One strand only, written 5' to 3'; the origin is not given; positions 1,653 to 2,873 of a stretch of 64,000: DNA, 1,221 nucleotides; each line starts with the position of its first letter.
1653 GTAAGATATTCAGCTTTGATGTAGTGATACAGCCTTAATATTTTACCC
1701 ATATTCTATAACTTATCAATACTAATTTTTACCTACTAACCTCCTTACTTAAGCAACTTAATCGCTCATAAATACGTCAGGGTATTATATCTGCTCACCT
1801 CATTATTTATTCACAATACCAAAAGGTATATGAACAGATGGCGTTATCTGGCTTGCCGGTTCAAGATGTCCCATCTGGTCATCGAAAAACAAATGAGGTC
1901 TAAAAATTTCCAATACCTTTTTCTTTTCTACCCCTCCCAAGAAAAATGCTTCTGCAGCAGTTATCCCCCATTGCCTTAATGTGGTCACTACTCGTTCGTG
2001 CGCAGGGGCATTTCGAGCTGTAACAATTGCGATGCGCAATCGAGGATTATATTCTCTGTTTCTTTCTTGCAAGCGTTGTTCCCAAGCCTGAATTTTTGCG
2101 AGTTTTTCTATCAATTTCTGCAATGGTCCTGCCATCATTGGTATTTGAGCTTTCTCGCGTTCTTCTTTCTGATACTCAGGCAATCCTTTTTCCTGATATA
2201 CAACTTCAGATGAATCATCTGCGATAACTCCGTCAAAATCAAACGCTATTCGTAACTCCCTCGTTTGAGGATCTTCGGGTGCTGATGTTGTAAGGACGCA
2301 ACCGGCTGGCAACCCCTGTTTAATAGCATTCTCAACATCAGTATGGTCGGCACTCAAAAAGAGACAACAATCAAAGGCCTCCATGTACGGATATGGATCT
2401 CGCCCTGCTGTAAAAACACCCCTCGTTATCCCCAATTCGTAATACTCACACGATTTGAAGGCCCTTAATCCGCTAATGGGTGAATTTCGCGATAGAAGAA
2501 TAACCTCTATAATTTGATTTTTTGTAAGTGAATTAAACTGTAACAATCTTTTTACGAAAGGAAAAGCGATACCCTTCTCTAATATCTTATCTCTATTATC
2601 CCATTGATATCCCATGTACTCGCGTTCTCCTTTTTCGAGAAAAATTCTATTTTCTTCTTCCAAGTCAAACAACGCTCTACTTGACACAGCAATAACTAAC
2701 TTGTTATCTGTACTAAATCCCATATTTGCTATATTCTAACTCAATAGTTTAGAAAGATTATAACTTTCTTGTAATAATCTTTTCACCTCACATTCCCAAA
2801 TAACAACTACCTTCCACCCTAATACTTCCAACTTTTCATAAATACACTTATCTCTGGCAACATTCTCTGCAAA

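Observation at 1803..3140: A cN-I-type 5'-nucleotidase co-transcribed with vsr inside a m5C R-M island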

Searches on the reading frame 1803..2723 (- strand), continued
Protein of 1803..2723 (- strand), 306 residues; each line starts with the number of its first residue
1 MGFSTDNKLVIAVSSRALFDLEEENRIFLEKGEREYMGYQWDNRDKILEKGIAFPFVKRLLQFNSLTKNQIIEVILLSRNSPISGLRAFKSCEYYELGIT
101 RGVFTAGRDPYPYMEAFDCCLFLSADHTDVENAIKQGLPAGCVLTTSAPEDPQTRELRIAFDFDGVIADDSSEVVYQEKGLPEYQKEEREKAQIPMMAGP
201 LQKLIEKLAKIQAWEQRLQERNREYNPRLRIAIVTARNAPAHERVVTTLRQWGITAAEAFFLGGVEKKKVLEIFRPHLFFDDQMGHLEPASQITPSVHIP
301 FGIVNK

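Call 56: predict_structure(alignment_id=A1)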
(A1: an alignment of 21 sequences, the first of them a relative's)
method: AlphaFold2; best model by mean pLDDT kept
length: 306 residues; sequences in the alignment: 21
mean_pLDDT: 89.0   pTM: 0.86
mean pLDDT of the five models: 89.0, 87.3, 87.0, 86.6, 82.7
residues with pLDDT >= 90: 199; 70-90: 95; 50-70: 9; < 50: 3
segments of 3 or more residues with pLDDT < 50: none
pLDDT, mean of each block of 10 residues (from residue 1): 77 95 93 93 94 92 86 94 92 95 93 93 94 91 84 80 84 85 91 89 91 92 93 84 88 86 87 93 90 91 57
secondary structure, 60 per line:
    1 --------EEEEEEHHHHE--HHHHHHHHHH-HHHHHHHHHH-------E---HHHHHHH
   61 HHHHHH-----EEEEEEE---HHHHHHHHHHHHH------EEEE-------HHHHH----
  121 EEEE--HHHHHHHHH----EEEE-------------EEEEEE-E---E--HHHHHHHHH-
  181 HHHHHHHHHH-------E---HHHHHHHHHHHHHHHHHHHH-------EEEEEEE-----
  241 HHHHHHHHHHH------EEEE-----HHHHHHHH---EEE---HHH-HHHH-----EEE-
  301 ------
elements in order: E9-14 H15-18 H22-31 H33-42 H54-66 E72-78 H82-94 E101-104 H112-116 E121-124 H127-135 E140-143 E157-162 H171-179 H181-190 H202-221 E229-235 H241-251 E258-261 H267-274 E278-280 H288-291 E297-299

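Call 62: fold_search(model_id=the predicted structure, library=pdb)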
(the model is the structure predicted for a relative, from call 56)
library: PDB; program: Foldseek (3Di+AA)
matches with E <= 10: 1079; with E <= 0.001: 0
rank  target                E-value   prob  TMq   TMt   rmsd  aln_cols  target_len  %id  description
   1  3dzc_A                1.1e-03  0.75  0.23  0.20  20.8       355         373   13  2.35 Angstrom resolution structure of WecB (VC0917), a UDP-N-acetylglucosamine 2-epimerase from Vibrio cholerae. (released 2008-08-12)
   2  5w8x                  4.0e-03  0.54  0.22  0.19  18.7       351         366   11  Lipid A Disaccharide Synthase (LpxB)-7 solubilizing mutations-Bound to UDP (released 2018-01-31)
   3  5w8n                  9.4e-03  0.41  0.21  0.18  18.9       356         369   10  Lipid A Disaccharide Synthase (LpxB)-6 solubilizing mutations (released 2018-01-31)
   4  8dtg_A                1.1e-02  0.44  0.21  0.09  17.2       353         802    9  Cryo-EM structure of Arabidopsis SPY alternative conformation 1 (released 2023-03-08)
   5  8dtf_A                1.1e-02  0.35  0.21  0.10  19.2       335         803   11  Cryo-EM structure of the full length Arabidopsis SPY with complete TPRs (released 2023-03-08)
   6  4fkz_B                1.1e-02  0.25  0.18  0.15  21.1       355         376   10  Crystal structure of Bacillus subtilis UDP-GlcNAc 2-epimerase in complex with UDP-GlcNAc and UDP (released 2013-05-08)
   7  6an0                  1.1e-02  0.54  0.22  0.16  16.7       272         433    9  Crystal Structure of Histidinol Dehydrogenase from Elizabethkingia anophelis (released 2017-08-23)
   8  1z5g_A                1.2e-02  0.99  0.28  0.38   6.4       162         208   17  Crystal structure of Salmonella typhimurium AphA protein (released 2006-03-21)
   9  8vpn_A                1.3e-02  0.85  0.40  0.17   8.2       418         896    8  Phosphorylated human NCC in complex with indapamide (released 2024-09-04)
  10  1z5g_D                1.4e-02  0.99  0.30  0.40   5.2       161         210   16  Crystal structure of Salmonella typhimurium AphA protein (released 2006-03-21)
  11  2p11_A                1.6e-02  0.87  0.22  0.29  16.4       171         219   13  CRYSTAL STRUCTURE OF A PUTATIVE HALOACID DEHALOGENASE-LIKE HYDROLASE (BXE_B1342) FROM BURKHOLDERIA XENOVORANS LB400 AT (released 2007-03-20)
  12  2p11_B                1.7e-02  0.85  0.22  0.29  17.0       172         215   12  CRYSTAL STRUCTURE OF A PUTATIVE HALOACID DEHALOGENASE-LIKE HYDROLASE (BXE_B1342) FROM BURKHOLDERIA XENOVORANS LB400 AT (released 2007-03-20)
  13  4fkz_A                1.8e-02  0.21  0.17  0.15  21.0       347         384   10  Crystal structure of Bacillus subtilis UDP-GlcNAc 2-epimerase in complex with UDP-GlcNAc and UDP (released 2013-05-08)
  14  2b82_A                2.1e-02  0.97  0.27  0.37   6.4       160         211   16  Crystal structure of AphA class B acid phosphatase/phosphotransferase ternary complex with adenosine and phosphate bou (released 2005-11-29)
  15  5w8s                  2.1e-02  0.33  0.22  0.19  19.3       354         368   10  Lipid A Disaccharide Synthase (LpxB)-7 solubilizing mutations (released 2018-01-31)
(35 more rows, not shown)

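Call 67: search_protein_families(library=padloc, proteins=[L087:4315-6951:+, L095:2169-3212:+, L131:6492-7814:+, L130:5387-7129:+, L130:8477-9379:+, L128:5217-6482:+, L129:4578-6269:+], max_evalue=0.001)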
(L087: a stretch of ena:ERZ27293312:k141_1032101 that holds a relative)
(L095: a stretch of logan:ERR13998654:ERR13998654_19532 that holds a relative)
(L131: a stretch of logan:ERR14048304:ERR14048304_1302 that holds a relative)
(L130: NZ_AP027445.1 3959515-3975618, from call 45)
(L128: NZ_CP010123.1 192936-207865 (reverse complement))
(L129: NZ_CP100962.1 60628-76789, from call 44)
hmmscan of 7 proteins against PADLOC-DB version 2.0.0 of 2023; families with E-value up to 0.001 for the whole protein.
L087:4315-6951:+ (878 aa): 4 families
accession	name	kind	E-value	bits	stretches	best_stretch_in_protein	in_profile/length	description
PDLC02361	PifA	-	3.7e-13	47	2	275-432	146-314/720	PifA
PDLC04958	PDC-S20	-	3.4e-07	27.9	1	144-238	1-73/458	-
PDLC04957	PDC-S20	-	6e-07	27.3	1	147-238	6-82/446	-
PDLC04959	PDC-S20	-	6.1e-05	20.7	1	173-203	35-65/464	-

L095:2169-3212:+ (347 aa): 1 family
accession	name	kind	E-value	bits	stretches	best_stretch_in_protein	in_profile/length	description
PDLC02344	AbiD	-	4.6e-46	155.7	1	19-339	4-274/277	AbiD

L131:6492-7814:+ (440 aa): 2 families
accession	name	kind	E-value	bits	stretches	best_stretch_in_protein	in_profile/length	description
PDLC03513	REase_II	-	9.3e-111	369.3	1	5-431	6-424/426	Type II restriction enzyme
PDLC02974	WH_III-A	-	0.00097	17.4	0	319-357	27-65/101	-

L130:5387-7129:+ (580 aa): 1 family
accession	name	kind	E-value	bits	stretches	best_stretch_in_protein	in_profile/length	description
PDLC04140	mad8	-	0.00019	19.1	1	22-132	28-127/314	mads_8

L130:8477-9379:+ (300 aa): 2 families
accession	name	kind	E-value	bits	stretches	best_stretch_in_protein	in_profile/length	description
PDLC04407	PDC-M09A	-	1.4e-25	88.4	1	23-238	14-234/282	-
PDLC04406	PDC-M09A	-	2.2e-21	74.7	1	49-235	91-277/330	-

L128:5217-6482:+ (421 aa): 0 families

L129:4578-6269:+ (563 aa): 90 families (the best 25 are shown)
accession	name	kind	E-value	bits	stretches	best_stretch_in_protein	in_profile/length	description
PDLC04238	PDC-M01A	-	3.6e-239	793.2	1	1-559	1-562/564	-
PDLC04241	PDC-M01A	-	8.3e-177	586.3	1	145-563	4-435/435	-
PDLC04239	PDC-M01A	-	7.1e-95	316.5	1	28-556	28-541/552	-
PDLC04244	PDC-M01A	-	3.2e-60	202.3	1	24-558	21-478/482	-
PDLC04235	PDC-M01A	-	1.7e-59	200.1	1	23-548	18-493/510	-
PDLC04242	PDC-M01A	-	1.2e-54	183.5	1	29-550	38-552/566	-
PDLC00282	PtuA1|PtuA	-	5.4e-45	152.2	2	402-548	357-503/520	AAA ATPase domain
PDLC04236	PDC-M01A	-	6.3e-37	125.6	2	402-551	226-377/388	-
PDLC00283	PtuA1|PtuA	-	2.2e-29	100.9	2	401-487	273-360/448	AAA ATPase domain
PDLC00265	PtuA1|PtuA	-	4.3e-25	86.8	1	400-536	300-441/479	AAA ATPase domain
PDLC00266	PtuA1|PtuA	-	5e-22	76.8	1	395-482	299-391/483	AAA ATPase domain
PDLC04237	PDC-M01A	-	1.9e-21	74.3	2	401-556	412-564/586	-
PDLC00273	PtuA1|PtuA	-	2.7e-19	67.5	1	348-491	154-290/375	AAA ATPase domain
PDLC04240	PDC-M01A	-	6.5e-19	65.9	2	402-543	481-622/639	-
PDLC00303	PtuA1|PtuA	-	4.4e-18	63.5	1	193-490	6-303/386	AAA ATPase domain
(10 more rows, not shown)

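Call 74: search_protein_families(library=padloc, alignment_id=A2, max_evalue=1e-10)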
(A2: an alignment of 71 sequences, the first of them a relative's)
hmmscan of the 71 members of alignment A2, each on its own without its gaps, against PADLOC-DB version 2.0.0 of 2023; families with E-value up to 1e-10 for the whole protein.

A. member 1, L007:7633-9342:- (570 aa): 0 families

B. families by the number of members that match (of 71 scanned): 92 families (the first 25 are shown)
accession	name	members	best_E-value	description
PDLC03924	MkoC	2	0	-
PDLC03920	MkoA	2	4.7e-38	-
PDLC03921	MkoA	2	1.3e-29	-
PDLC04960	PDC-S21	1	4.4e-112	-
PDLC00958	Cas7c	1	2.8e-104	"CRISPR-associated protein Cas7/Csd2, subtype I-C/DVULG"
PDLC01614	Cas7b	1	6.6e-101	"CAS-I-B,CAS-I-C; effector_G7"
PDLC01302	Cas7c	1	1.6e-98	CAS-I-C; effector_G7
PDLC00964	Cas7b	1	1e-81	"CRISPR-associated protein, CT1132 family"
PDLC01253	Cas7c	1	6.7e-69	CAS-I-C; effector_G7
PDLC03127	Specificity_I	1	3e-66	Type I specificity subunit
PDLC04961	PDC-S21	1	4e-66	-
PDLC00556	JetD2|JetD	1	1.7e-65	DUF2220; DUF3322; DUF2399 domain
PDLC02374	dGTPase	1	3e-65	-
PDLC00557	JetD2|JetD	1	2.8e-57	DUF2220; DUF3322; DUF2399 domain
PDLC03109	Specificity_I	1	1.9e-51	Type I specificity subunit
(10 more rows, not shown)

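Call 75: search_protein_families(library=padloc, alignment_id=A3, max_evalue=1e-10)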
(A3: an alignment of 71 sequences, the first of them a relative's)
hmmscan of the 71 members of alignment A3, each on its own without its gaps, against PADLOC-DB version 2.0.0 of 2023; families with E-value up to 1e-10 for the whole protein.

A. member 1, L007:10996-12654:+ (553 aa): 0 families

B. families by the number of members that match (of 71 scanned): 23 families
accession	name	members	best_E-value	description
PDLC02707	PbeA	3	4.9e-12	PbeA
PDLC04597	PDC-M36A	2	3.8e-15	-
PDLC00013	DruE1|DruE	1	3e-253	SNF2 family N-terminal domain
PDLC01995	RtcR_PspF2--CARF_AAA_HTH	1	1.2e-187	-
PDLC03924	MkoC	1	8.9e-133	-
PDLC02865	DpdF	1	1.1e-88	DpdF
PDLC00037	DruE3|DruE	1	1.2e-85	SNF2 family N-terminal domain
PDLC00014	DruE2|DruE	1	5.2e-72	SNF2 family N-terminal domain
PDLC00051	DruE4|DruE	1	6.3e-72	SNF2 family N-terminal domain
PDLC00015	DruE2|DruE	1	5.4e-70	SNF2 family N-terminal domain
PDLC01994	RtcR_PspF1--CARF_AAA_HTH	1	1.1e-66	-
PDLC01993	RtcR--CARF_AAA_HTH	1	1e-61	-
PDLC00036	DruE3|DruE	1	1.5e-60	SNF2 family N-terminal domain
PDLC00035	DruE3|DruE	1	6.2e-40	SNF2 family N-terminal domain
PDLC03920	MkoA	1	1.1e-32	-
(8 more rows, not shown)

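Call 78: search_protein_families(library=ncbifam, proteins=[window:1803-2723:-], max_evalue=0.001)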
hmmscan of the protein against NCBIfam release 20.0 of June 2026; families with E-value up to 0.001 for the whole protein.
window:1803-2723:- (306 aa): 0 families

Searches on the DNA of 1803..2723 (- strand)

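Call 41: search_dna_similar(query=L086:10001-10924:+, collection=ecoli_genomes, mode=distant, max_rows=15, rows=spread)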
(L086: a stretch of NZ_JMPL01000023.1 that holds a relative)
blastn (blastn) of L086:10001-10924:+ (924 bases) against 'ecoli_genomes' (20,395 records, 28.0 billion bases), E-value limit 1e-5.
Records with a match: 6; places in all: 6; records where one place covers at least 80% of the query: 1.
Genomes with a match: 6 of 5426; with a place that covers at least 80% of the query: 1. Places per genome that has any: lowest 1, median 1, highest 1. On chromosomes: 4 places; on plasmids: 2.
Best place of each record, by identity: 80-90% 2; 60-80% 4.
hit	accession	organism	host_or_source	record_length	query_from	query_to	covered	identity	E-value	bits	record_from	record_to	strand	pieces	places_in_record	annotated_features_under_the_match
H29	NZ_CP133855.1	Escherichia coli strain ES4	Homo sapiens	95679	1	924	100%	85.5%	0e+0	1063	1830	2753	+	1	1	5'-nucleotidase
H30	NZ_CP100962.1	Escherichia coli strain ET358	sediment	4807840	694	855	18%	70.5%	2e-9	73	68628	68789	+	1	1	5'-nucleotidase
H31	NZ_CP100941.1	Escherichia coli strain ET625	Hoplobatrachus rugulosus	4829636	694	855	18%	70.5%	2e-9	73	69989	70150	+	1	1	5'-nucleotidase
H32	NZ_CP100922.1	Escherichia coli strain ET734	sediment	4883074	694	855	18%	70.5%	2e-9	73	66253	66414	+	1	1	5'-nucleotidase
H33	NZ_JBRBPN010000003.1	Escherichia coli strain CH10508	Homo sapiens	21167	1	109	12%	89.0%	1e-30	143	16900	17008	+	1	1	5'-nucleotidase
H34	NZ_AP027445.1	Escherichia coli strain EC291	Sus scrofa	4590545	752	855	11%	74.1%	4e-6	64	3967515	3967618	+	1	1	5'-nucleotidase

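Call 44: get_annotated_region(hit=H30, flank=8000)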
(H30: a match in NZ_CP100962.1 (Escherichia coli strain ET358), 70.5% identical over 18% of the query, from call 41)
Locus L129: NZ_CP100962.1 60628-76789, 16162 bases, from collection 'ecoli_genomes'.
description: Escherichia coli strain ET358 chromosome, complete genome
organism: Escherichia coli strain ET358 (NCBI taxid 562)
replicon: chromosome; assembly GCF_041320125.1
host: -; source: sediment; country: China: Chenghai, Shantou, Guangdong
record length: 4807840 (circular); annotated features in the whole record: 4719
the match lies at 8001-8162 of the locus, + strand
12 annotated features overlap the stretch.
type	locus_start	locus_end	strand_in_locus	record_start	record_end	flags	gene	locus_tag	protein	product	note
CDS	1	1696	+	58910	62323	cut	-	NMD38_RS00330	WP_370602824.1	DEAD/DEAH box helicase family protein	-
CDS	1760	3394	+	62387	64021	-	-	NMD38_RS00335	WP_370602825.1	N-6 DNA methylase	-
CDS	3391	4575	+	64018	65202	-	-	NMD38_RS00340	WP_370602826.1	restriction endonuclease subunit S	-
CDS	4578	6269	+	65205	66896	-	-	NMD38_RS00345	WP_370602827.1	AAA family ATPase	-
CDS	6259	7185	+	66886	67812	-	-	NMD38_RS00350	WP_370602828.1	HNH endonuclease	-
CDS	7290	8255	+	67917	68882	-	-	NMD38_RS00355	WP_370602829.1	5'-nucleotidase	-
CDS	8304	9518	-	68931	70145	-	-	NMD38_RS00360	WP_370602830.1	tyrosine-type recombinase/integrase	-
tRNA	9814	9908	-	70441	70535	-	-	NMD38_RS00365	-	tRNA-Sec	-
CDS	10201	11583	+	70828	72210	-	yicJ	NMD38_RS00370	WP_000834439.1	glycoside-pentoside-hexuronide family transporter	-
CDS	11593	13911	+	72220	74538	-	yicI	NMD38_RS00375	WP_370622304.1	alpha-xylosidase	-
CDS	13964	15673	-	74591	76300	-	yicH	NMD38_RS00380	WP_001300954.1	AsmA family protein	-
CDS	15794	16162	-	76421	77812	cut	xanP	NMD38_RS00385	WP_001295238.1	xanthine/proton symporter XanP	-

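Call 45: get_annotated_region(hit=H34, flank=8000)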
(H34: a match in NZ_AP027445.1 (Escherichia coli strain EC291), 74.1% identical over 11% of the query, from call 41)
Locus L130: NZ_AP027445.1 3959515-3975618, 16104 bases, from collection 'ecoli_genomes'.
description: Escherichia coli strain EC291 isolate EC291 chromosome, complete genome
organism: Escherichia coli strain EC291 (NCBI taxid 562)
replicon: chromosome; assembly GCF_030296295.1
host: Sus scrofa; source: feces; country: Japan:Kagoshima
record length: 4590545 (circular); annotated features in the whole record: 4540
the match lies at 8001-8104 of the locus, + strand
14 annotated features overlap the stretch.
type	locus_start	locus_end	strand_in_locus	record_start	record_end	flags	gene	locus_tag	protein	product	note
CDS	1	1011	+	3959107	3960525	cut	-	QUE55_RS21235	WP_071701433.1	restriction endonuclease subunit S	-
CDS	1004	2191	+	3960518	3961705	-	-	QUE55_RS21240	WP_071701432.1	DUF4268 domain-containing protein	-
CDS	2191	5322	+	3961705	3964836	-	-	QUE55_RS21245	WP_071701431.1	type I restriction endonuclease subunit R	-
CDS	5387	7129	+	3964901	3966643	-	-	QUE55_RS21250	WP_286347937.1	hypothetical protein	-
CDS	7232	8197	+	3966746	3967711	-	-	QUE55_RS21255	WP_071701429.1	5'-nucleotidase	-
CDS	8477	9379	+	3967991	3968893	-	-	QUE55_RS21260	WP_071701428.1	hypothetical protein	-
CDS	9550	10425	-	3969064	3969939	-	-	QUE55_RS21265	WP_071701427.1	phosphorothioated DNA-binding restriction endonuclease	-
CDS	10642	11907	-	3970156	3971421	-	-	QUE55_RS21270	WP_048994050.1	tyrosine-type recombinase/integrase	-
tRNA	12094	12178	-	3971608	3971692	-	-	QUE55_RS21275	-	tRNA-Leu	-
CDS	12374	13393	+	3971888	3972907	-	ahr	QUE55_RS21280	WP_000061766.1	NADPH-dependent aldehyde reductase Ahr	-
CDS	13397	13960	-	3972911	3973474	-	idnK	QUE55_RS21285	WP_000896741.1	gluconokinase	-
CDS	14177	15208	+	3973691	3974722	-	idnD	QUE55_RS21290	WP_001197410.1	L-idonate 5-dehydrogenase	-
CDS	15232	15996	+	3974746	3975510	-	idnO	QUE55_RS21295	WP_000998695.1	gluconate 5-dehydrogenase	-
CDS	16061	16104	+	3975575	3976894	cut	idnT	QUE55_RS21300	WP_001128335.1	gnt-II system L-idonate transporter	-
